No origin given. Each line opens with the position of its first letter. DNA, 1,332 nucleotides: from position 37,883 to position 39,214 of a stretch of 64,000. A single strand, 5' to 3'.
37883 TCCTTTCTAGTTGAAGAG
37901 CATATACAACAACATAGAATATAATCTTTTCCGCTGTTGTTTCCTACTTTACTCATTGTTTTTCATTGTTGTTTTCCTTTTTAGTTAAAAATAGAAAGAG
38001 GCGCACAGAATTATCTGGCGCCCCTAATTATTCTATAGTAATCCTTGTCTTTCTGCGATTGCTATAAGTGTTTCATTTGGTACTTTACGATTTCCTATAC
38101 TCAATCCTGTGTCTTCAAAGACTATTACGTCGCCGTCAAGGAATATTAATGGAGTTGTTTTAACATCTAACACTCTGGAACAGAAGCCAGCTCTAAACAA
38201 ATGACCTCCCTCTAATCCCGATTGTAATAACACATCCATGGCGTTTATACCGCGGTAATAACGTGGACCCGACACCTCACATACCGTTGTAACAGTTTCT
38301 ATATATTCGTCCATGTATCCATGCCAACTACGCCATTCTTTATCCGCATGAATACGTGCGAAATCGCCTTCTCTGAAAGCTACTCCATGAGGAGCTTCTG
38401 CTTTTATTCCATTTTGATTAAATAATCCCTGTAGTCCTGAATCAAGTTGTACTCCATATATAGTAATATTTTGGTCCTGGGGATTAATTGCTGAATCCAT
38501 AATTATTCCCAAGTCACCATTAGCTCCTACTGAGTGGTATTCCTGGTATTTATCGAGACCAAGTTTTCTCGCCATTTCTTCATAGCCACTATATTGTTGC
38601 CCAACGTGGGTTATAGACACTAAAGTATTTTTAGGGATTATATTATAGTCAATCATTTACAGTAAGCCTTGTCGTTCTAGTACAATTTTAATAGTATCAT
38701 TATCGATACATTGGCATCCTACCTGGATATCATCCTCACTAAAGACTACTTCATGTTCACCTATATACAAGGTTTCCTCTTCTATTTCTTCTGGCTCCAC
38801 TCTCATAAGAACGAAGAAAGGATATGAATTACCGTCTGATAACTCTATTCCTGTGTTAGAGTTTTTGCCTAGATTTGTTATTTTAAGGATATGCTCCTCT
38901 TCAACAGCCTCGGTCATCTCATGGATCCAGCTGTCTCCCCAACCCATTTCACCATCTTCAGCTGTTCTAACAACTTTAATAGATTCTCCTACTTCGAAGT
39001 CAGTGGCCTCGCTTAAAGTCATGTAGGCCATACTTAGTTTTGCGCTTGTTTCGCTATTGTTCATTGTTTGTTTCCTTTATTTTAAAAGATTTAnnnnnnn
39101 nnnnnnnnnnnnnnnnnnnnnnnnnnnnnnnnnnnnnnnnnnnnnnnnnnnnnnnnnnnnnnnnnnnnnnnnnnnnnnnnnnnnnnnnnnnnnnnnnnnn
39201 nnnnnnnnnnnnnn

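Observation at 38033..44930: Three tandem paralog families (A: 38033-39732; A': 39935-41575; B: 42683-44930) and a fourth dispersed family (C: 52673-54370 plus 58228-58653)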

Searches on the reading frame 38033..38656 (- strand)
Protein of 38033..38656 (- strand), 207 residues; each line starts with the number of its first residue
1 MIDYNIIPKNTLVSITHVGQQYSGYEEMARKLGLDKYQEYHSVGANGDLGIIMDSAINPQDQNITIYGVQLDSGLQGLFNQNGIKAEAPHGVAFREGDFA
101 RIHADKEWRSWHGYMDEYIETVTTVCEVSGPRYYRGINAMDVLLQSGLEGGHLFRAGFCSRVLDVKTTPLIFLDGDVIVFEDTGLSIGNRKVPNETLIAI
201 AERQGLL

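Call 8: search_protein_families(library=pfam, max_evalue=1, proteins=[window:38033-38656:-])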
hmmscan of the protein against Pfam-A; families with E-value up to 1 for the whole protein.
window:38033-38656:- (207 aa): 1 family
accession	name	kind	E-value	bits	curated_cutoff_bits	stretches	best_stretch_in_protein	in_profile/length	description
PF18335.7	SH3_13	-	0.07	13.4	41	0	46-66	45-63/65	ATP-dependent RecD-like DNA helicase SH3 domain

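Call 10: search_protein_families(library=phrogs, max_evalue=0.1, proteins=[window:38033-38656:-])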
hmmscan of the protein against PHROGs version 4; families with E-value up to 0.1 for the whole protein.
window:38033-38656:- (207 aa): 0 families

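Call 104: search_protein_families(library=padloc, max_evalue=0.01, proteins=[window:38033-38656:-])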
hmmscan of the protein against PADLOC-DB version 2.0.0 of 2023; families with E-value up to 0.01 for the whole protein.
window:38033-38656:- (207 aa): 0 families

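Call 105: search_protein_families(library=ncbifam, max_evalue=0.01, proteins=[window:38033-38656:-])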
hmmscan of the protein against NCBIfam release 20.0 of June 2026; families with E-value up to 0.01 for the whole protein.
window:38033-38656:- (207 aa): 0 families

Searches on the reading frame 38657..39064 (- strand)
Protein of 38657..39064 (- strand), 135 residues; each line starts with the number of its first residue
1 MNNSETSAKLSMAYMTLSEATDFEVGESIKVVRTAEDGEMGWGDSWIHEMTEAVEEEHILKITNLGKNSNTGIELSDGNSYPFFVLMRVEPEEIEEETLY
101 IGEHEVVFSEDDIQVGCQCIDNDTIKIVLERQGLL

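Call 8: search_protein_families(library=pfam, max_evalue=1, proteins=[window:38657-39064:-])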
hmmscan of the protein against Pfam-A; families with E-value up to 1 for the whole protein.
window:38657-39064:- (135 aa): 0 families

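Call 10: search_protein_families(library=phrogs, max_evalue=0.1, proteins=[window:38657-39064:-])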
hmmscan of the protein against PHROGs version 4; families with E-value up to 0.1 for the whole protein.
window:38657-39064:- (135 aa): 0 families

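Call 28: find_homologous_proteins(query=A3, max_evalue=0.1)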
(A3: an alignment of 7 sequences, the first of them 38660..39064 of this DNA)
Query A3 (7 sequences) (135 aa, profile of the alignment): 3 proteins with E <= 0.1 among 535 candidates.
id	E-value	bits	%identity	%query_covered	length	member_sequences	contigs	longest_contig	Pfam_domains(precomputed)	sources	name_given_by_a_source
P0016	1.5e-34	136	100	100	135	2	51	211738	-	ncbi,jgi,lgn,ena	jgi:hypothetical protein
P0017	1.4e-10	59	44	49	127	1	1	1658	-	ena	-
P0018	1.4e-10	59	-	-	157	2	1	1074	-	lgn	-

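Call 104: search_protein_families(library=padloc, max_evalue=0.01, proteins=[window:38657-39064:-])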
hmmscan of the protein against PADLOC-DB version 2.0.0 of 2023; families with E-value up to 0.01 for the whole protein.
window:38657-39064:- (135 aa): 0 families

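Call 105: search_protein_families(library=ncbifam, max_evalue=0.01, proteins=[window:38657-39064:-])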
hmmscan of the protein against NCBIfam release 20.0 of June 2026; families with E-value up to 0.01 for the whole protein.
window:38657-39064:- (135 aa): 0 families
